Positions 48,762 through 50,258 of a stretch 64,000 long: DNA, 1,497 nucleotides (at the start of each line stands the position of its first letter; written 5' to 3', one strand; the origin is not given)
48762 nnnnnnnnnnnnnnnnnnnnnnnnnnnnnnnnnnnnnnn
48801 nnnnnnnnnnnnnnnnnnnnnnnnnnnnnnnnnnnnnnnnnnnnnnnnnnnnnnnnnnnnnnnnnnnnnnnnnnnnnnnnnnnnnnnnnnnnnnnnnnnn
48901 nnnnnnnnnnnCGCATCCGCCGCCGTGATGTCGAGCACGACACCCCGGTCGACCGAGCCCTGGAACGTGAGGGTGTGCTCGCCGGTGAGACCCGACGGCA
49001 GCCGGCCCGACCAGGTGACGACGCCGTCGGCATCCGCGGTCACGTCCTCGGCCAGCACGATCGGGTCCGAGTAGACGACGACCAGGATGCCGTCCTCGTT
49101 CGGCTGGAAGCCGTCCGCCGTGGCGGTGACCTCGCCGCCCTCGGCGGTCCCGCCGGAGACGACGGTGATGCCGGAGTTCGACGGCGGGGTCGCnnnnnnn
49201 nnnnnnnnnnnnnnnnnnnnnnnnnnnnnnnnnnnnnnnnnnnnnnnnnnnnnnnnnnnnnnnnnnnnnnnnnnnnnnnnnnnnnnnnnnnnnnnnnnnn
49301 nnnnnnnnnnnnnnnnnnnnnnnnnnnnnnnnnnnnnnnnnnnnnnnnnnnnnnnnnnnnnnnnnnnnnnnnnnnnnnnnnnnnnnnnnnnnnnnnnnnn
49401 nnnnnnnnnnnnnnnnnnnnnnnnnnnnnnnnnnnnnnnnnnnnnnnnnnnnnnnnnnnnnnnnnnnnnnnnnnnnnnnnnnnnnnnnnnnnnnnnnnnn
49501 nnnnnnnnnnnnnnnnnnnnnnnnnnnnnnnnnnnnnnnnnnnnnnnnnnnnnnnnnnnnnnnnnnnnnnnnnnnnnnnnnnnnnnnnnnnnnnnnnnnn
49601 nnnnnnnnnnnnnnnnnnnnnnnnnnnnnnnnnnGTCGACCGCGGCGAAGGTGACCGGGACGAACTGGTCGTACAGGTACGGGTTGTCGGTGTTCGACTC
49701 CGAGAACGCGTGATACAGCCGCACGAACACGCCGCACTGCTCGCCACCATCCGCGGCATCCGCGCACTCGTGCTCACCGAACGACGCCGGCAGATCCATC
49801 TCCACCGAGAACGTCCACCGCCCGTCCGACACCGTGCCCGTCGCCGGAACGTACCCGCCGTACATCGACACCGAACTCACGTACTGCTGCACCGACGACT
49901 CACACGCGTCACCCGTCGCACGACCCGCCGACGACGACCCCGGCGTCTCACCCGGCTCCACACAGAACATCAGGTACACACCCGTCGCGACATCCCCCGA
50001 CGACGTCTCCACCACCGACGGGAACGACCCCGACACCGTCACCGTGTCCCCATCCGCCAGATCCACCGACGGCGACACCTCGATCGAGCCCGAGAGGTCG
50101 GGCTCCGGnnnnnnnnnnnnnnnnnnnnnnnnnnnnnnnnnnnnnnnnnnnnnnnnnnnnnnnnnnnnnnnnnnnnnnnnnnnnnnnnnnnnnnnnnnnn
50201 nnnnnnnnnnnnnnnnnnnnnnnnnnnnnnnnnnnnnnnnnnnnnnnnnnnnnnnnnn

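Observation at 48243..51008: Unusual architecture of the iron-regulated surface protein: three tandem CAHGC-type repeats, a Cys-rich module and one HtaA domain, with no heme ABC transporter nearby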

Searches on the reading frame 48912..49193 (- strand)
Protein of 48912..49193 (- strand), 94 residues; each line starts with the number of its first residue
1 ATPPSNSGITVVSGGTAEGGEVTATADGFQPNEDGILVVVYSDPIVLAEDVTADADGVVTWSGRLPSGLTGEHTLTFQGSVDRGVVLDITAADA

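Call 8: search_protein_families(library=pfam, proteins=[window:48912-49193:-], max_evalue=10)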
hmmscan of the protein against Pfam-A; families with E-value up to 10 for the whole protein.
seq(94 aa): 1 family
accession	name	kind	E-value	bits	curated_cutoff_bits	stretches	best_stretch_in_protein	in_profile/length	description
PF13287.12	Fn3_assoc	-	0.087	13.4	23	1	18-52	8-39/59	Fn3 associated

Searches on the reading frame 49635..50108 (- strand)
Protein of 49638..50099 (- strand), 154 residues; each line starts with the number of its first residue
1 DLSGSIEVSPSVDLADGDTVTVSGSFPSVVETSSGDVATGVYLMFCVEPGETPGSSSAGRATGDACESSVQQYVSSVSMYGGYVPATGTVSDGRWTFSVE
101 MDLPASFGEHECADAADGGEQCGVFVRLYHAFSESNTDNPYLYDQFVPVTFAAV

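Call 8: search_protein_families(library=pfam, proteins=[window:49638-50099:-], max_evalue=10)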
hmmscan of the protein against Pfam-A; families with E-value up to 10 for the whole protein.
seq(154 aa): 1 family
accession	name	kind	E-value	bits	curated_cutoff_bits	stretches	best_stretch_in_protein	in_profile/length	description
PF00960.24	Neocarzinostat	-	0.18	12.2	25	1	6-25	1-20/110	Neocarzinostatin family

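Call 9: search_solved_structures(query=window:49638-50099:-, max_evalue=10, show_alignments=2)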
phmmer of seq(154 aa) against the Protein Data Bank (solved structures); distinct sequences matched with E-value up to 10: 1.
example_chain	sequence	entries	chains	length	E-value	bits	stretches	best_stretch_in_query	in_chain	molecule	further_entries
1akp_A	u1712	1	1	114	1.3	12.2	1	3-26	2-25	APOKEDARCIDIN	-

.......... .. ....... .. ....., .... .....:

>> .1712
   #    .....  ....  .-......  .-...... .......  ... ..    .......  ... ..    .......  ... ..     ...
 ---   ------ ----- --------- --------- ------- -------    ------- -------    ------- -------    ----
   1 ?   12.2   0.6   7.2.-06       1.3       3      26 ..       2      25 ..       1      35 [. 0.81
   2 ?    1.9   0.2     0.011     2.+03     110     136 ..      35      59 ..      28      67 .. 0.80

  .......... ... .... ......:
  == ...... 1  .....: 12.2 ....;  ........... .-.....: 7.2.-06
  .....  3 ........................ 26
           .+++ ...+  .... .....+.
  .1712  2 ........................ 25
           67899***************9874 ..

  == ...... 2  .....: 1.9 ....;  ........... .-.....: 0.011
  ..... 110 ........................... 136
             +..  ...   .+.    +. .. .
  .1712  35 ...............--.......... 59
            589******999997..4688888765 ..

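Call 31: predict_structure(alignment_id=A2)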
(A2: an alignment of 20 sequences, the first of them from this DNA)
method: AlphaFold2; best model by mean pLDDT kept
length: 158 residues; sequences in the alignment: 20
mean_pLDDT: 91.5   pTM: 0.87
mean pLDDT of the five models: 91.5, 91.2, 89.8, 88.5, 87.1
residues with pLDDT >= 90: 116; 70-90: 35; 50-70: 7; < 50: 0
segments of 3 or more residues with pLDDT < 50: none
pLDDT, mean of each block of 10 residues (from residue 1): 82 95 98 94 97 90 92 96 90 97 95 81 91 90 93 84
secondary structure, 60 per line:
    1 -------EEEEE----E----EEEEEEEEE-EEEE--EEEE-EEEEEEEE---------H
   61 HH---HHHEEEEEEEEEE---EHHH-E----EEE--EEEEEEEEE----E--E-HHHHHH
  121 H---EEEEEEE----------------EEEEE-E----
elements in order: E8-12 E22-30 E32-35 E38-41 E43-50 E69-78 E92-94 E97-105 H115-121 E125-131 E148-152

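Call 34: fold_search(model_id=the predicted structure, library=pdb)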
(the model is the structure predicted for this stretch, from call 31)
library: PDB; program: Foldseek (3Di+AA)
matches with E <= 10: 1516; with E <= 0.001: 11
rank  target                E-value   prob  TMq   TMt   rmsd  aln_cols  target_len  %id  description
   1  1nco_A                2.3e-04  1.00  0.49  0.66   4.6       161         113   16  STRUCTURE OF THE ANTITUMOR PROTEIN-CHROMOPHORE COMPLEX NEOCARZINOSTATIN (released 1993-10-31)
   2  1akp_MODEL_1_A        2.7e-04  1.00  0.47  0.62   4.8       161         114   22  SEQUENTIAL 1H,13C AND 15N NMR ASSIGNMENTS AND SOLUTION CONFORMATION OF APOKEDARCIDIN (released 1994-08-31)
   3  2mcm                  3.1e-04  1.00  0.51  0.70   4.4       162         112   14  MACROMOMYCIN (released 1993-01-15)
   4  2cbo                  3.1e-04  1.00  0.50  0.67   4.4       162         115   15  Crystal structure of the neocarzinostatin 3Tes24 mutant bound to testosterone hemisuccinate. (released 2006-03-22)
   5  2cbm                  3.2e-04  1.00  0.50  0.68   5.1       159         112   15  Crystal structure of the apo-form of a neocarzinostatin mutant evolved to bind testosterone. (released 2006-03-22)
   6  2cbq_B                3.6e-04  1.00  0.52  0.70   3.9       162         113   15  Crystal structure of the neocarzinostatin 1Tes15 mutant bound to testosterone hemisuccinate. (released 2006-03-22)
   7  1j48_A                4.8e-04  1.00  0.50  0.69   4.6       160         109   16  Crystal Structure of Apo-C1027 (released 2003-06-03)
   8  4jw3_A                6.3e-04  1.00  0.51  0.70   4.2       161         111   14  Selection of specific protein binders for pre-defined targets from an optimized library of artificial helicoidal repea (released 2013-09-25)
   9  2cbq_C                7.9e-04  1.00  0.50  0.68   4.7       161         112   13  Crystal structure of the neocarzinostatin 1Tes15 mutant bound to testosterone hemisuccinate. (released 2006-03-22)
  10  2cbt_A                9.3e-04  1.00  0.52  0.71   4.0       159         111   16  Crystal structure of the neocarzinostatin 4Tes1 mutant bound testosterone hemisuccinate. (released 2006-03-22)
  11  2cbq_A                9.8e-04  1.00  0.51  0.71   4.6       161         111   14  Crystal structure of the neocarzinostatin 1Tes15 mutant bound to testosterone hemisuccinate. (released 2006-03-22)
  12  1acx                  1.7e-03  1.00  0.50  0.70   4.3       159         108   16  ACTINOXANTHIN STRUCTURE AT THE ATOMIC LEVEL (RUSSIAN) (released 1983-03-09)
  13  1hzk_MODEL_1_A        1.8e-03  1.00  0.47  0.65   5.2       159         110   17  SOLUTION STRUCTURES OF C-1027 APOPROTEIN AND ITS COMPLEX WITH THE AROMATIZED CHROMOPHORE (released 2001-05-23)
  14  5cl2_A                2.0e-03  0.94  0.33  0.23   9.7       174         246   10  Crystal structure of Spo0M, sporulation control protein, from Bacillus subtilis. (released 2015-12-16)
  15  4jw3_B                2.1e-03  1.00  0.52  0.71   4.3       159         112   16  Selection of specific protein binders for pre-defined targets from an optimized library of artificial helicoidal repea (released 2013-09-25)
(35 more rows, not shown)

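Call 36: search_solved_structures(query=A2, max_evalue=10, show_alignments=2)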
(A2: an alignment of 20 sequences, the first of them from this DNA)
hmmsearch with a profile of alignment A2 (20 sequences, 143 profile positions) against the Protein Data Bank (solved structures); distinct sequences matched with E-value up to 10: 13.
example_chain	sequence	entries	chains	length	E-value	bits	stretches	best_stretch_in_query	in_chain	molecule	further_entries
2cbt_A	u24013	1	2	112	0.027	17.7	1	3-75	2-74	NEOCARZINOSTATIN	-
1akp_A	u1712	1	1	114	0.039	17.2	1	3-32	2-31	APOKEDARCIDIN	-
2cbo_A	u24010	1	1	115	0.086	16.1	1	3-88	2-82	NEOCARZINOSTATIN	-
4jw3_A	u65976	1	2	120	0.088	16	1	3-87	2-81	Neocarzinostatin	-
2mcm_A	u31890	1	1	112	0.11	15.8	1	4-71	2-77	MACROMOMYCIN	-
2cbm_A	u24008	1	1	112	0.13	15.4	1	3-86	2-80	NEOCARZINOSTATIN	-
2cbq_A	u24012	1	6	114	0.34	14.1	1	3-86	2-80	NEOCARZINOSTATIN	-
1qve_A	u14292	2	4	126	0.55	13.5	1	17-110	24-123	Fimbrial protein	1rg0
1hpw_A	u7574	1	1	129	0.59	13.4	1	17-110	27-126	FIMBRIAL PROTEIN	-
1nco_A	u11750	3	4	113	0.69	13.1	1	3-71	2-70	HOLO-NEOCARZINOSTATIN | NEOCARZINOSTATIN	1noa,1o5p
1j5h_A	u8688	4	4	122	0.76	13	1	3-70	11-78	Apo-Neocarzinostatin | PROTEIN (Apo-Neocarzinostatin) | Neocarzinostatin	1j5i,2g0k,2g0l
9ly6_A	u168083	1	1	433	0.78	13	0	3-25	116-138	CD276 antigen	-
1hzk_A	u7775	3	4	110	0.9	12.8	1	4-82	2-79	C-1027 APOPROTEIN | Apoprotein of C1027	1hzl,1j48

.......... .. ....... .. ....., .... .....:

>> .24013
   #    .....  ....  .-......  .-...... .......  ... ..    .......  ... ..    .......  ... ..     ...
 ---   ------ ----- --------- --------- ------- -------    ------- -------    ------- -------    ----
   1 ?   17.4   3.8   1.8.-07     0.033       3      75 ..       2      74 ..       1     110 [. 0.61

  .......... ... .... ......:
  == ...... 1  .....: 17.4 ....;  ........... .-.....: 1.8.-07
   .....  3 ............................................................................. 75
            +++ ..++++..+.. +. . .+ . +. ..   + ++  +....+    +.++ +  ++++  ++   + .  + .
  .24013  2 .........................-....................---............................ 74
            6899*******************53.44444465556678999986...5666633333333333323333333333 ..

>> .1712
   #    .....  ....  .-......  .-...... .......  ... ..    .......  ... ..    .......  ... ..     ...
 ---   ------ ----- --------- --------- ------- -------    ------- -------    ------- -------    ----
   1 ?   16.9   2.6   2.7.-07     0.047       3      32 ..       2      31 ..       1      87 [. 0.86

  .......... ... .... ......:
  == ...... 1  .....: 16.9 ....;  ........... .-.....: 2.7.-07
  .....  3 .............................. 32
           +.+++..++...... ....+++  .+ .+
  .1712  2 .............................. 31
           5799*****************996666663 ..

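Call 78: search_solved_structures(query=A2, max_evalue=1, show_alignments=5)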
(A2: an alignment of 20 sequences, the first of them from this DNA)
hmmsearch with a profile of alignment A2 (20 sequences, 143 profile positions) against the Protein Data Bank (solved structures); distinct sequences matched with E-value up to 1: 13.
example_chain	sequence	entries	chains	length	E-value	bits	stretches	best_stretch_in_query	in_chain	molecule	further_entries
2cbt_A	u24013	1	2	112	0.027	17.7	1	3-75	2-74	NEOCARZINOSTATIN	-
1akp_A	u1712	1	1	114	0.039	17.2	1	3-32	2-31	APOKEDARCIDIN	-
2cbo_A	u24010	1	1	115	0.086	16.1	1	3-88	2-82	NEOCARZINOSTATIN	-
4jw3_A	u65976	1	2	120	0.088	16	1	3-87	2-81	Neocarzinostatin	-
2mcm_A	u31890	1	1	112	0.11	15.8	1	4-71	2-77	MACROMOMYCIN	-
2cbm_A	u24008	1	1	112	0.13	15.4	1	3-86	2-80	NEOCARZINOSTATIN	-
2cbq_A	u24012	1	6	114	0.34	14.1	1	3-86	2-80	NEOCARZINOSTATIN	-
1qve_A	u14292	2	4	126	0.55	13.5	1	17-110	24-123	Fimbrial protein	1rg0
1hpw_A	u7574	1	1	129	0.59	13.4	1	17-110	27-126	FIMBRIAL PROTEIN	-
1nco_A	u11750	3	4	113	0.69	13.1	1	3-71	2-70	HOLO-NEOCARZINOSTATIN | NEOCARZINOSTATIN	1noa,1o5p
1j5h_A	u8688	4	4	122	0.76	13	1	3-70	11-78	Apo-Neocarzinostatin | PROTEIN (Apo-Neocarzinostatin) | Neocarzinostatin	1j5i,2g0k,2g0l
9ly6_A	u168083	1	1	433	0.78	13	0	3-25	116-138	CD276 antigen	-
1hzk_A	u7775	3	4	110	0.9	12.8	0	4-82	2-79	C-1027 APOPROTEIN | Apoprotein of C1027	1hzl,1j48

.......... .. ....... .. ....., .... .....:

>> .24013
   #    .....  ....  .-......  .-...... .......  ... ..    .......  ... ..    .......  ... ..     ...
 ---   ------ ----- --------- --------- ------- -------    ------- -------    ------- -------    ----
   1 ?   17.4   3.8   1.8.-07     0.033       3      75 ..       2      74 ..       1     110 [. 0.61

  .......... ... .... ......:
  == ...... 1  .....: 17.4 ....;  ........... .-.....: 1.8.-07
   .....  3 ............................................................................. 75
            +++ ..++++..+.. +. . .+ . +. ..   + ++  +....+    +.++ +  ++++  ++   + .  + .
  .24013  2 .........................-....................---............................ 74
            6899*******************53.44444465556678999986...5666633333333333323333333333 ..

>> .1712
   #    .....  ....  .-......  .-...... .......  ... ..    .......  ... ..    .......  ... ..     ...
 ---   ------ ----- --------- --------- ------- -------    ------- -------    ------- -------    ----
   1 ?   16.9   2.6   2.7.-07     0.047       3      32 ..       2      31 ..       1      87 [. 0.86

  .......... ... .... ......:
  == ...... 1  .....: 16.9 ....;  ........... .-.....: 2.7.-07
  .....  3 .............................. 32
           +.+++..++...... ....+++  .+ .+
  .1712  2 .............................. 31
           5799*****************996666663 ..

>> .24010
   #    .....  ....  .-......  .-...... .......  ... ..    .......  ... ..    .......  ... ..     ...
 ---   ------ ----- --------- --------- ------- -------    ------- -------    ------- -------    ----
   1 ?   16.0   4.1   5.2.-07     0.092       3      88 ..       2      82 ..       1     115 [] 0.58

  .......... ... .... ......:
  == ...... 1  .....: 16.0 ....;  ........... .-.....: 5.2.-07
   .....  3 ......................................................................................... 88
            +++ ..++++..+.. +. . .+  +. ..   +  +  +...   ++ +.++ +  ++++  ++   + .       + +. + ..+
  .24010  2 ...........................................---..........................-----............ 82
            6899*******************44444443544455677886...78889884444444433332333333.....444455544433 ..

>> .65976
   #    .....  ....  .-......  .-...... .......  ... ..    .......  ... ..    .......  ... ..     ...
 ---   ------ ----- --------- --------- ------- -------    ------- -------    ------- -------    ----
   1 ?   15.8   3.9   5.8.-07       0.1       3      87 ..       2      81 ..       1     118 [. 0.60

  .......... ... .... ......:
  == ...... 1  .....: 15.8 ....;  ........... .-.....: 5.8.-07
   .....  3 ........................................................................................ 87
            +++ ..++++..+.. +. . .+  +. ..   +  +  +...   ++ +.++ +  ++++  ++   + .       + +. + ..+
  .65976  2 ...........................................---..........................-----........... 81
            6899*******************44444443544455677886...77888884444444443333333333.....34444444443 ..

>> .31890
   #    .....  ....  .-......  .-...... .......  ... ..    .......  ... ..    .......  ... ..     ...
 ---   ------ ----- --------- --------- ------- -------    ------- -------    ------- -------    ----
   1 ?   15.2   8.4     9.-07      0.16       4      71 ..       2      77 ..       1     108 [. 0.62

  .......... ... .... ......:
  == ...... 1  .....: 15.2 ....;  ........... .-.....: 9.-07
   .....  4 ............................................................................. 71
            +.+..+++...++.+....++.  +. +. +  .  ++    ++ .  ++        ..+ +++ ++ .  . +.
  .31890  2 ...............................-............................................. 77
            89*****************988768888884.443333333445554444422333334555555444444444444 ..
